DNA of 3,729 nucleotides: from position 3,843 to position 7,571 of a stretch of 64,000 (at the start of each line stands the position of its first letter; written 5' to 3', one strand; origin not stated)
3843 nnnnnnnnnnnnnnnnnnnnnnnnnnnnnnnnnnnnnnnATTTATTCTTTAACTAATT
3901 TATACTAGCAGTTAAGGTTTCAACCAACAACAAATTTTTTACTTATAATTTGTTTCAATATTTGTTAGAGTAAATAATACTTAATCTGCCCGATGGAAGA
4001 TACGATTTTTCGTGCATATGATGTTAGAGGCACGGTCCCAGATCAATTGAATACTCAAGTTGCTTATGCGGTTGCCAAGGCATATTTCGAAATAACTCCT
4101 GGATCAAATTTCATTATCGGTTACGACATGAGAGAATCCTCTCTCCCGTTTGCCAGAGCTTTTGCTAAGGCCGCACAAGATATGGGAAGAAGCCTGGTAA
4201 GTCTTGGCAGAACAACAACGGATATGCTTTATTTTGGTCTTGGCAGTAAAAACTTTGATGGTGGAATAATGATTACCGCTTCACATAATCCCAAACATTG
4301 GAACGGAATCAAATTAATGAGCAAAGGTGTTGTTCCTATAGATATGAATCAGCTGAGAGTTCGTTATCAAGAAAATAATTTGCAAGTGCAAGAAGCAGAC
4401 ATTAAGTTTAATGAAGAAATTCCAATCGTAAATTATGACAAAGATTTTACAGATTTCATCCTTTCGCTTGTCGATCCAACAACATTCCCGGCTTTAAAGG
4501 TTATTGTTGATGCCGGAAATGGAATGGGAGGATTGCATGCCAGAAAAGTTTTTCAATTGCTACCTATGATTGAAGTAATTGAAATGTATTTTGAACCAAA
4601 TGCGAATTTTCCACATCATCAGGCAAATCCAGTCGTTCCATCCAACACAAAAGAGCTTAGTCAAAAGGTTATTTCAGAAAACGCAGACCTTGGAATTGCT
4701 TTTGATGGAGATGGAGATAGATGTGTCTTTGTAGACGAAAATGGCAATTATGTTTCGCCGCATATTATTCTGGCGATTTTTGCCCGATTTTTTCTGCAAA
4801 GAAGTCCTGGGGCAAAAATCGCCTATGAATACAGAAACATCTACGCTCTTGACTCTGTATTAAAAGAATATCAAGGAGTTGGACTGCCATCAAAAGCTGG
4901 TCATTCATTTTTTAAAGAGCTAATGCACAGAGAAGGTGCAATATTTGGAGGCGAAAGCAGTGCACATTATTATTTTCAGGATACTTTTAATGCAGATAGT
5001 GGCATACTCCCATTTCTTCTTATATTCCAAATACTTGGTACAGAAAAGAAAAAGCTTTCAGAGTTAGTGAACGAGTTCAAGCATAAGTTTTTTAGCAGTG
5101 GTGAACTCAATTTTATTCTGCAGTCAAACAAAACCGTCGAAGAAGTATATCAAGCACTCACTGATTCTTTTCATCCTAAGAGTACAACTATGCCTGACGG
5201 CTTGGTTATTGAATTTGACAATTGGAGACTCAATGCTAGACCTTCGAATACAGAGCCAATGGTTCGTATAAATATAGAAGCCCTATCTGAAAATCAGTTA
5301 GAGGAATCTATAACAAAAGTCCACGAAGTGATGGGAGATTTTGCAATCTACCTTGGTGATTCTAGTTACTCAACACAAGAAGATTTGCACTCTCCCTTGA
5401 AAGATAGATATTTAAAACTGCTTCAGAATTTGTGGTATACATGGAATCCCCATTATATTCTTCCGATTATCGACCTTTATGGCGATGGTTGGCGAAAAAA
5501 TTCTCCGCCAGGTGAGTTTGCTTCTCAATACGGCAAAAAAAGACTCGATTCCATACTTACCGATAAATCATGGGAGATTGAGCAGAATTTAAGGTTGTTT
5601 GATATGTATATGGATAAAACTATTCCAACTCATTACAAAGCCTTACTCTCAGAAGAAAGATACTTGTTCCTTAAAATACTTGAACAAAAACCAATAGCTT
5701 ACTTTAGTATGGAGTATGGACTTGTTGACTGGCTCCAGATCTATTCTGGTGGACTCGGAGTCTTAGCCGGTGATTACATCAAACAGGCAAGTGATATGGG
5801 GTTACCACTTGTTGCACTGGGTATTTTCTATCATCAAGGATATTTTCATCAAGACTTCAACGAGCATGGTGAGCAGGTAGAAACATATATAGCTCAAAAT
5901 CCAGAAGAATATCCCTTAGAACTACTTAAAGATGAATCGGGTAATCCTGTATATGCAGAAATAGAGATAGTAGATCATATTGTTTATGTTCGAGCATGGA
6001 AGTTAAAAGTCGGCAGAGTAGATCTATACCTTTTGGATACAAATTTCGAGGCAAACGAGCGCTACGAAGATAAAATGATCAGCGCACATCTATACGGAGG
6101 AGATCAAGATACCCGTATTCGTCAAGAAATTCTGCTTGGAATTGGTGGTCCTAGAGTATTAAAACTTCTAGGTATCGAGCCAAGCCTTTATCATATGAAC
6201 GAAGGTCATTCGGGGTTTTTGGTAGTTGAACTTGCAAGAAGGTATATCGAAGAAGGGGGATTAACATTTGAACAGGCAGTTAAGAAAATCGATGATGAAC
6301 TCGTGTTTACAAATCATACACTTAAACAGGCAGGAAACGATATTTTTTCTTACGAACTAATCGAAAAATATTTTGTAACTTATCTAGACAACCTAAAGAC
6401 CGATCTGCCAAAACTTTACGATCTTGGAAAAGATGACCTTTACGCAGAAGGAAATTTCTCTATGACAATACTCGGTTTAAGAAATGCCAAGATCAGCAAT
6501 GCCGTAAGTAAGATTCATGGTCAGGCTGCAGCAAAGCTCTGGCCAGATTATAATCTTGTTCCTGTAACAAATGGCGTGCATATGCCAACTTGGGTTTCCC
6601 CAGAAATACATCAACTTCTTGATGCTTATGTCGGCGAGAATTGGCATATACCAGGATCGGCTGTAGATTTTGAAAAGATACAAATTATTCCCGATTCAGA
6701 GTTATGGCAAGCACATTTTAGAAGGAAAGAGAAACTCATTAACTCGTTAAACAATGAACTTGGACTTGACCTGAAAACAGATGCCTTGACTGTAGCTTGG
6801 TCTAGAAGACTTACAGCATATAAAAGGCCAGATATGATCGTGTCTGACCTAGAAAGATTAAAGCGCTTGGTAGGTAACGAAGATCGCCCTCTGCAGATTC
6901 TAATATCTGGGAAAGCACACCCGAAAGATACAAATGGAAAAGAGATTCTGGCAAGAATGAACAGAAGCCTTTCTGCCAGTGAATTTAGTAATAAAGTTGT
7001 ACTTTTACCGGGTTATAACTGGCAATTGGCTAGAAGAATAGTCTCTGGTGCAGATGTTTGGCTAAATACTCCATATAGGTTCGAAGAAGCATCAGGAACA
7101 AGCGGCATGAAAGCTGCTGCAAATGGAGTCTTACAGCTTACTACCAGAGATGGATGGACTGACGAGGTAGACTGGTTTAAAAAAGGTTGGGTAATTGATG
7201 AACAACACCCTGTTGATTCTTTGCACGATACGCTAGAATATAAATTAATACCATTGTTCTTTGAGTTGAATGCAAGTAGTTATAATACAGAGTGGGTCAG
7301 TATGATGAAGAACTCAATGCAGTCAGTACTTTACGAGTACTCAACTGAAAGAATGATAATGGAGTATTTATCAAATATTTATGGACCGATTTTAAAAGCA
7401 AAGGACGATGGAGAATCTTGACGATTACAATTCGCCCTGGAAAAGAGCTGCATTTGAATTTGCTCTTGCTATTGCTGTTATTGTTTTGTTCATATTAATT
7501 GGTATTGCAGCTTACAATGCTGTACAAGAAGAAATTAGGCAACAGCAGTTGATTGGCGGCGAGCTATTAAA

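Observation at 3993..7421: Single-ORF fusion of phosphoglucomutase and alpha-glucan phosphorylase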

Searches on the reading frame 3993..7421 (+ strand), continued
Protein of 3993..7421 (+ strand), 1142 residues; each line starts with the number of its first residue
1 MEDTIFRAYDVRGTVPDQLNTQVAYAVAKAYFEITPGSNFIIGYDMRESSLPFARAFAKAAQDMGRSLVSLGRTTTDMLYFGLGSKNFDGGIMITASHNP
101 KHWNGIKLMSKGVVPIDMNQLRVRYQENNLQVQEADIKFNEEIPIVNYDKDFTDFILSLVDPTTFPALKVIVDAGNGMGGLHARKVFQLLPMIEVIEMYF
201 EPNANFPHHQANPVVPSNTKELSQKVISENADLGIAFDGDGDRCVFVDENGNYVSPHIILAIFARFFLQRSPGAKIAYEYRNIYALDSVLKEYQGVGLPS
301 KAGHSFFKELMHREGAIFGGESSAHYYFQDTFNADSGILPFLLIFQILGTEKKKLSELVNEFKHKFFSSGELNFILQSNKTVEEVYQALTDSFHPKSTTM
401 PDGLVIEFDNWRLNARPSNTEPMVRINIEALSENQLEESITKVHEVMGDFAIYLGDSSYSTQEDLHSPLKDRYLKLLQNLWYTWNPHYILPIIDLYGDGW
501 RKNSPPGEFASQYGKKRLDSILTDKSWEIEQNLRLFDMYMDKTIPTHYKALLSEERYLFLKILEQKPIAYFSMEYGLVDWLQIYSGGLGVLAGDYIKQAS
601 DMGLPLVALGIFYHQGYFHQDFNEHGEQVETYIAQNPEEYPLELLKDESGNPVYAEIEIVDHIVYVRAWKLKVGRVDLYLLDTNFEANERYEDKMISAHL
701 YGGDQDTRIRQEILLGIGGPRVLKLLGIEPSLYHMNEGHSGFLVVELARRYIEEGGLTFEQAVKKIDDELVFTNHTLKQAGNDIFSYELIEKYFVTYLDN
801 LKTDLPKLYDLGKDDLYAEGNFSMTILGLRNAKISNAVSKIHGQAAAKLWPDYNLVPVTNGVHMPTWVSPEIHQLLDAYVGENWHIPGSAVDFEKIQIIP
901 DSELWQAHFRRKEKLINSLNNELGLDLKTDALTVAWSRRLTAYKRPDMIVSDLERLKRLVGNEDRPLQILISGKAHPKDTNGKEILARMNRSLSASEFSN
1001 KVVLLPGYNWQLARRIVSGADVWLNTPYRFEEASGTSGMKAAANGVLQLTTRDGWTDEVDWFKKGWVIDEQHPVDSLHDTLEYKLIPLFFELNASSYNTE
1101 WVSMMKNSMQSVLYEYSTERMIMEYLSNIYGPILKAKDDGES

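Call 74: fold_search(model_id=the predicted structure, library=pdb)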
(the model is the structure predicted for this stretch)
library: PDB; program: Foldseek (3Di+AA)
matches with E <= 10: 1468; with E <= 0.001: 383
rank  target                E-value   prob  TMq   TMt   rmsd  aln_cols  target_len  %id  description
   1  9l6i_A                3.2e-56  1.00  0.54  0.72   3.5       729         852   32  Glycogen phosphorylase from Segatella copri (released 2026-02-18)
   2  20yr_A                2.9e-55  1.00  0.54  0.71   3.2       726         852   31  R583A mutant of glycogen phosphorylase from Segatella copri (released 2026-02-18)
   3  5bmn                  7.2e-43  1.00  0.37  0.90   2.8       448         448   32  Crystal Structure of APO form of Phosphoglucomutase from Xanthomonas citri (released 2016-06-01)
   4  5bmp                  4.3e-41  1.00  0.37  0.91   2.6       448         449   32  Crystal Structure of Phosphoglucomutase from Xanthomonas citri complexed with glucose-1-phosphate (released 2016-06-01)
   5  2fkm                  1.1e-36  1.00  0.35  0.84   3.7       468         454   29  PMM/PGM S108D mutant with alpha-d-glucose 1,6-bisphosphate bound (released 2006-04-04)
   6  1pcj                  1.4e-36  1.00  0.36  0.86   3.4       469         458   28  Enzyme-ligand complex of P. aeruginosa PMM/PGM (released 2004-01-20)
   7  3bkq                  1.8e-36  1.00  0.36  0.86   3.3       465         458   29  Structure of the P368G mutant of PMM/PGM in complex with its substrate (released 2008-09-09)
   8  1k35                  2.0e-36  1.00  0.36  0.87   3.4       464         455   29  Crystal Structure of Phosphomannomutase/Phosphoglucomutase from P.aeruginosa (released 2002-02-13)
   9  1k2y                  4.0e-36  1.00  0.35  0.82   4.0       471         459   29  Crystal Structure of Phosphomannomutase/Phosphoglucomutase S108A mutant from P. aeruginosa (released 2002-02-13)
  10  4il8                  5.5e-36  1.00  0.35  0.84   3.4       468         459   29  Crystal structure of an H329A mutant of p. aeruginosa PMM/PGM (released 2013-08-14)
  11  3uw2                  7.0e-35  1.00  0.35  0.82   3.9       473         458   27  X-ray Crystal Structure of Phosphoglucomutase/phosphomannomutase family protein (BTH_I1489)from Burkholderia thailandens (released 2012-02-01)
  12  9du5_A                4.6e-33  1.00  0.36  0.87   3.4       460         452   24  Cryo-EM structure of phosphoglucomutase from Thermococcus kodakarensis (released 2025-04-16)
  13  9s8k_B                7.7e-33  1.00  0.42  0.59   7.8       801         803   19  Structure of glycogen phosphorylase - tetrameric form - in complex with HPr from Escherichia coli (released 2026-04-08)
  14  9du5_C                9.0e-33  1.00  0.36  0.87   3.3       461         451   25  Cryo-EM structure of phosphoglucomutase from Thermococcus kodakarensis (released 2025-04-16)
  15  9s7v_B                9.5e-33  1.00  0.42  0.59   7.5       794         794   20  Structure of glycogen phosphorylase - dimeric form - from Escherichia coli (released 2026-04-08)
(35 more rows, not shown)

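Call 96: predict_structure(alignment_id=A5)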
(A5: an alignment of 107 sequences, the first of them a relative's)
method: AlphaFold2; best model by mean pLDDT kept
length: 1125 residues; sequences in the alignment: 107
mean_pLDDT: 94.2   pTM: 0.91
mean pLDDT of the five models: 94.2, 94.1, 93.5, 93.3, 92.8
residues with pLDDT >= 90: 986; 70-90: 130; 50-70: 9; < 50: 0
segments of 3 or more residues with pLDDT < 50: none
pLDDT, mean of each block of 10 residues (from residue 1): 91 95 96 96 97 96 97 98 97 98 94 96 95 88 93 97 96 97 96 97 95 94 95 97 96 98 97 97 95 97 94 94 97 96 98 98 97 96 95 97 96 97 95 97 97 95 91 95 94 85 82 87 92 95 88 81 93 78 85 95 94 93 92 94 97 97 97 97 95 88 97 97 90 96 96 96 87 86 97 97 87 93 96 93 94 95 95 88 96 97 96 96 93 89 97 96 88 92 94 94 93 95 88 97 95 97 96 98 95 98 96 96 93
secondary structure, 60 per line:
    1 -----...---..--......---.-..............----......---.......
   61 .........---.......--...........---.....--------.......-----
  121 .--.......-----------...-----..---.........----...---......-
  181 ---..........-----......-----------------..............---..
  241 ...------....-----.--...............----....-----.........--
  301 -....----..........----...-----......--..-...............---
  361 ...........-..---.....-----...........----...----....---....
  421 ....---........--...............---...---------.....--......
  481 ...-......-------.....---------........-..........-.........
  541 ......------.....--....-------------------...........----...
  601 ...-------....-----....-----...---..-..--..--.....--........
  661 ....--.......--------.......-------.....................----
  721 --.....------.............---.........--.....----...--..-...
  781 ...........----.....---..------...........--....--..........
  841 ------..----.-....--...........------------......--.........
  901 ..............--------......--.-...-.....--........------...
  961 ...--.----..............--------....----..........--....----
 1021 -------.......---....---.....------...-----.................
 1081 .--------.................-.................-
elements in order (helices of 4 or more, strands of 3 or more residues): E16-21 H27-40 E45-50 H54-69 E73-79 H82-92 E96-100 E109-115 H124-130 H155-163 E174-179 H184-193 E199-204 H222-235 E239-243 E250-253 H262-276 E281-284 H290-298 E302-305 H310-319 E324-326 E332-334 H343-357 H361-371 E378-382 H388-398 E403-405 E410-413 E417-424 E428-435 H438-452 E456-458 H468-472 H475-483 H486-490 H498-502 H512-519 H521-530 H532-546 H553-557 E560-563 H583-593 E598-603 E611-614 E620-623 E646-650 E653-664 E667-673 H682-688 H696-716 E723-727 H734-746 H750-758 E761-765 H778-791 H796-800 E812-814 H815-822 E825-828 H831-840 H855-858 H861-871 H884-889 H892-914 E923-928 H937-941 H944-951 E958-963 H971-984 E993-996 H1001-1010 E1013-1016 H1028-1034 E1038-1041 H1045-1049 E1056-1058 H1064-1081 H1090-1106 H1109-1124

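Call 98: fold_search(model_id=the predicted structure, library=pdb)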
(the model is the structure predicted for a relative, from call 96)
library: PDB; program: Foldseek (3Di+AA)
matches with E <= 10: 1471; with E <= 0.001: 372
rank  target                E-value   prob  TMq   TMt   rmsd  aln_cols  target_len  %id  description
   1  9l6i_A                1.0e-53  1.00  0.54  0.71   5.5       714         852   32  Glycogen phosphorylase from Segatella copri (released 2026-02-18)
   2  20yr_A                3.5e-52  1.00  0.54  0.71   5.6       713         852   32  R583A mutant of glycogen phosphorylase from Segatella copri (released 2026-02-18)
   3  5bmn                  4.3e-33  1.00  0.37  0.89   3.3       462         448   20  Crystal Structure of APO form of Phosphoglucomutase from Xanthomonas citri (released 2016-06-01)
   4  5bmp                  1.8e-31  1.00  0.37  0.90   3.2       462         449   20  Crystal Structure of Phosphoglucomutase from Xanthomonas citri complexed with glucose-1-phosphate (released 2016-06-01)
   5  9s8k_B                1.4e-30  1.00  0.44  0.60   6.3       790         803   17  Structure of glycogen phosphorylase - tetrameric form - in complex with HPr from Escherichia coli (released 2026-04-08)
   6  8rvk_A                1.5e-30  1.00  0.45  0.62   5.8       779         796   17  Maltodextrin phosphorylase (MalP) in complex with a alpha-1,2-cyclophellitol analogue (released 2024-05-15)
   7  9s7v_B                1.7e-30  1.00  0.43  0.60   7.6       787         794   18  Structure of glycogen phosphorylase - dimeric form - from Escherichia coli (released 2026-04-08)
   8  9s7v_A                3.2e-30  1.00  0.43  0.59   7.0       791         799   18  Structure of glycogen phosphorylase - dimeric form - from Escherichia coli (released 2026-04-08)
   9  9ukq_B                3.2e-30  1.00  0.42  0.58   7.9       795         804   18  Crystal structure of glycogen phosphorylase from Escherichia coli (released 2026-02-18)
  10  9s86_B                3.2e-30  1.00  0.42  0.58   9.4       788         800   18  Structure of glycogen phosphorylase - tetrameric form - from Escherichia coli (released 2026-04-08)
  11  9ukq_D                3.8e-30  1.00  0.43  0.59   7.4       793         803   18  Crystal structure of glycogen phosphorylase from Escherichia coli (released 2026-02-18)
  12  9ukq_A                4.2e-30  1.00  0.43  0.59   7.6       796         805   18  Crystal structure of glycogen phosphorylase from Escherichia coli (released 2026-02-18)
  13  3dds_B                6.5e-30  1.00  0.43  0.59   6.9       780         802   17  Crystal structure of glycogen phosphorylase complexed with an anthranilimide based inhibitor GSK261 (released 2009-01-27)
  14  2ieg_B                6.5e-30  1.00  0.45  0.61   8.8       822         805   16  Crystal structure of rabbit muscle glycogen phosphorylase in complex with 3,4-dihydro-2-quinolone (released 2006-12-26)
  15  9v16_C                8.4e-30  1.00  0.42  0.59   9.7       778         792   18  Crystal structure of E. coli glycogen phosphorylase N185A/R267E mutant in complex with AMP (released 2026-02-18)
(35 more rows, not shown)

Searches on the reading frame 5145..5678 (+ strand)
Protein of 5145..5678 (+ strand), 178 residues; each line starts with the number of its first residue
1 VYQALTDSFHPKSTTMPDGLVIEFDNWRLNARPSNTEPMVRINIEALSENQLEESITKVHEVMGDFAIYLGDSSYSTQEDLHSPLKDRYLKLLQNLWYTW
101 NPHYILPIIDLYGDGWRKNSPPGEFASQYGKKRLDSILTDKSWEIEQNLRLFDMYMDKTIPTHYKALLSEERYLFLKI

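Call 32: find_related_loci(query=A3, collection=genome_contigs, flank=10000)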
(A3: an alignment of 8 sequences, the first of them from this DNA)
Query A3 (178 aa) in genome_contigs; peptide patterns used: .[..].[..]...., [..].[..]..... (x = any residue, [..] = any of these).
113 stretches matched a pattern; 13 encode a relative of the query (tblastn E <= 1e-3); 13 distinct loci.
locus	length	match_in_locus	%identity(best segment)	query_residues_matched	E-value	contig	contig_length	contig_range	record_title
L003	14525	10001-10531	54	1-178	1e-66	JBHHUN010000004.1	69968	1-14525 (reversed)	MAG: Candidatus Dojkabacteria bacterium isolate S.5.sp3_bin.15 NODE_22_length_69968_cov_7.468597, whole genome shotgun s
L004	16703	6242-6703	44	1-157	3e-47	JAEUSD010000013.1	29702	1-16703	MAG: Candidatus Doudnabacteria bacterium isolate new MAG-294 NODE_13_length_29702_cov_4.400473, whole genome shotgun seq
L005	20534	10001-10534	60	1-178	1e-73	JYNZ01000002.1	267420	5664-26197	MAG: candidate division WS6 bacterium OLB20 TR69_WS6001CONTIG000002, whole genome shotgun sequence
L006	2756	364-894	37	1-177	4e-35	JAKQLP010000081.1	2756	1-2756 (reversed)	MAG: bacterium isolate USDV_maxbin.197 k141_431005, whole genome shotgun sequence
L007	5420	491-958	40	1-156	3e-34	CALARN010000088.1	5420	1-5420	MAG TPA_asm: uncultured bacterium isolate SRR3330211_bin.134_CONCOCT_v1.1_MAG genome assembly, contig: ERZ724082.13046,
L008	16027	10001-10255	62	73-157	3e-34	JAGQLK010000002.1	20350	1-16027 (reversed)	MAG: Candidatus Dojkabacteria bacterium isolate HKST-UBA14 NODE_2_length_20350_cov_2.900015, whole genome shotgun sequen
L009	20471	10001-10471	39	4-160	3e-33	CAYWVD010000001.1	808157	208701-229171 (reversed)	MAG TPA_asm: uncultured Candidatus Saccharibacteria bacterium isolate SRP278314_co2_217 genome assembly, contig: NODE_1_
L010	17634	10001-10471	38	4-160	1e-32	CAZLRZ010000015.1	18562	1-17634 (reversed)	MAG TPA_asm: uncultured Candidatus Saccharibacteria bacterium isolate SRP192927_co4_1070 genome assembly, contig: NODE_6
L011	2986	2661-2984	46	1-111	4e-30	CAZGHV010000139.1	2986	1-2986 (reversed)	MAG TPA_asm: uncultured Candidatus Saccharibacteria bacterium isolate binchicken_co58_79 genome assembly, contig: NODE_2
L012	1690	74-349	52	86-177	2e-29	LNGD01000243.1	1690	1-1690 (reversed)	MAG: Candidatus Methanofastidiosum methylothiophilum isolate U1lsi0528_Bin089 AMQ74_contig000243, whole genome shotgun s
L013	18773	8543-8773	60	83-159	2e-28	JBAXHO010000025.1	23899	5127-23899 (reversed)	MAG: bacterium isolate ELA325 MAG325_25, whole genome shotgun sequence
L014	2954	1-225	43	105-178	2e-16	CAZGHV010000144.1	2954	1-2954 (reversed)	MAG TPA_asm: uncultured Candidatus Saccharibacteria bacterium isolate binchicken_co58_79 genome assembly, contig: NODE_2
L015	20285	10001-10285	28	68-159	4e-6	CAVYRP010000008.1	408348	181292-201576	MAG: uncultured Bacteroidetes bacterium isolate MFD05942.bin.2.234 genome assembly, contig: contig_28701, whole genome s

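Call 67: search_protein_families(library=pfam, proteins=[L009:447-2351:-, L009:2537-3763:+, L009:3763-5046:+, L009:6521-7210:+, L009:7329-8693:-, L009:12239-13636:+, L009:14529-16481:-, L009:16935-18098:-, L009:18114-19388:-, L005:1172-2353:+], max_evalue=0.00001)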
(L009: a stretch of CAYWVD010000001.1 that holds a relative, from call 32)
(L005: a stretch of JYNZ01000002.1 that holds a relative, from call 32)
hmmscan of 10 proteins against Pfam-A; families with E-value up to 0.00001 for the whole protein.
L009:447-2351:- (634 aa): 3 families
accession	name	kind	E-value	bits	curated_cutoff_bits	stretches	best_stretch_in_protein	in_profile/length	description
PF00587.30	tRNA-synt_2b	-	2.8e-42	145.2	29.3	1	308-518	5-179/179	tRNA synthetase class II core domain (G, H, P, S and T)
PF03129.25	HGTP_anticodon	-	9.6e-24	83.8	21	1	530-619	1-93/94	Anticodon binding domain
PF07973.19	tRNA_SAD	-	1.5e-12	47.7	24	1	155-203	4-44/44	Threonyl and Alanyl tRNA synthetase second additional domain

L009:2537-3763:+ (408 aa): 7 families
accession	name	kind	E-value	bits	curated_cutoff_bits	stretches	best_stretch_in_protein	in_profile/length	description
PF00534.26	Glycos_transf_1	-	5.9e-38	130.5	26.4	1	229-386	10-171/172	Glycosyl transferases group 1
PF13692.12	Glyco_trans_1_4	-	2.1e-30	106.3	27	1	235-371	2-140/142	Glycosyl transferases group 1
PF13439.12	Glyco_transf_4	-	6.4e-25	88.6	28.5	1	19-218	2-168/170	Glycosyltransferase Family 4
PF08323.17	Glyco_transf_5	-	8.1e-24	85.1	22.7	1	5-196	1-222/239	Starch synthase catalytic domain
PF20706.3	GT4-conflict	-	2.5e-21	76.6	26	1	115-356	69-327/385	Family 4 Glycosyltransferase in conflict systems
PF13579.12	Glyco_trans_4_4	-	1.4e-11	45.4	29.7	1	114-214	58-157/158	Glycosyl transferase 4-like domain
PF13477.12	Glyco_trans_4_2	-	4e-06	27.5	23.4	0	118-191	65-139/139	Glycosyl transferase 4-like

L009:3763-5046:+ (427 aa): 1 family
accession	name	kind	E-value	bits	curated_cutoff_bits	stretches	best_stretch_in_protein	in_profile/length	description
PF03065.20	Glyco_hydro_57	-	1.5e-70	238.3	21.2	1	14-314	2-288/291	Glycosyl hydrolase family 57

L009:6521-7210:+ (229 aa): 1 family
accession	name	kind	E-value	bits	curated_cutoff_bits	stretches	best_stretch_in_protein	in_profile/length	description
PF02698.23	DUF218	-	9e-21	74.6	27.6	1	65-187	2-109/133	DUF218 domain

L009:7329-8693:- (454 aa): 5 families
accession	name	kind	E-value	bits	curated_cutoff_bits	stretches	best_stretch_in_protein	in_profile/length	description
PF21688.3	FAD-depend_C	-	2.5e-19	70.7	27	1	220-400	3-195/197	FAD-dependent protein, C-terminal domain-like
PF07992.20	Pyr_redox_2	-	2.9e-13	50.4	26.1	1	6-199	1-111/291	Pyridine nucleotide-disulphide oxidoreductase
PF01134.28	GIDA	-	1e-10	41.7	22.1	1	385-454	320-390/391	Glucose inhibited division protein A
PF00890.30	FAD_binding_2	-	2.4e-07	30.7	20.4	0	140-207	140-213/414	FAD binding domain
PF03486.20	HI0933_like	-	1.7e-06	28.1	50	0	117-196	82-163/244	HI0933-like protein Rossmann domain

L009:12239-13636:+ (465 aa): 1 family
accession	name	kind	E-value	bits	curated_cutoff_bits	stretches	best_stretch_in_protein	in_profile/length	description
PF02557.22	VanY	-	8.2e-34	116.7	25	1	301-435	4-131/132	D-alanyl-D-alanine carboxypeptidase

L009:14529-16481:- (650 aa): 0 families

L009:16935-18098:- (387 aa): 1 family
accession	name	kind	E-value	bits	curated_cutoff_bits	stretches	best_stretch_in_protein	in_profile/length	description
PF00482.28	T2SSF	-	9.1e-56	187.6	25.2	2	52-174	2-125/125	Type II secretion system (T2SS), protein F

L009:18114-19388:- (424 aa): 1 family
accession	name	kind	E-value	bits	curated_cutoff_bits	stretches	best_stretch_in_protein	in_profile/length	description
PF00437.27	T2SSE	-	2.7e-124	415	24.9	1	30-418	5-370/370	Type II/IV secretion system protein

L005:1172-2353:+ (393 aa): 1 family
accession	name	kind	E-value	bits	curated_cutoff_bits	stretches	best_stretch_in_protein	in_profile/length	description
PF03065.20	Glyco_hydro_57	-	7.5e-28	98.1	21.2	1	10-292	2-287/291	Glycosyl hydrolase family 57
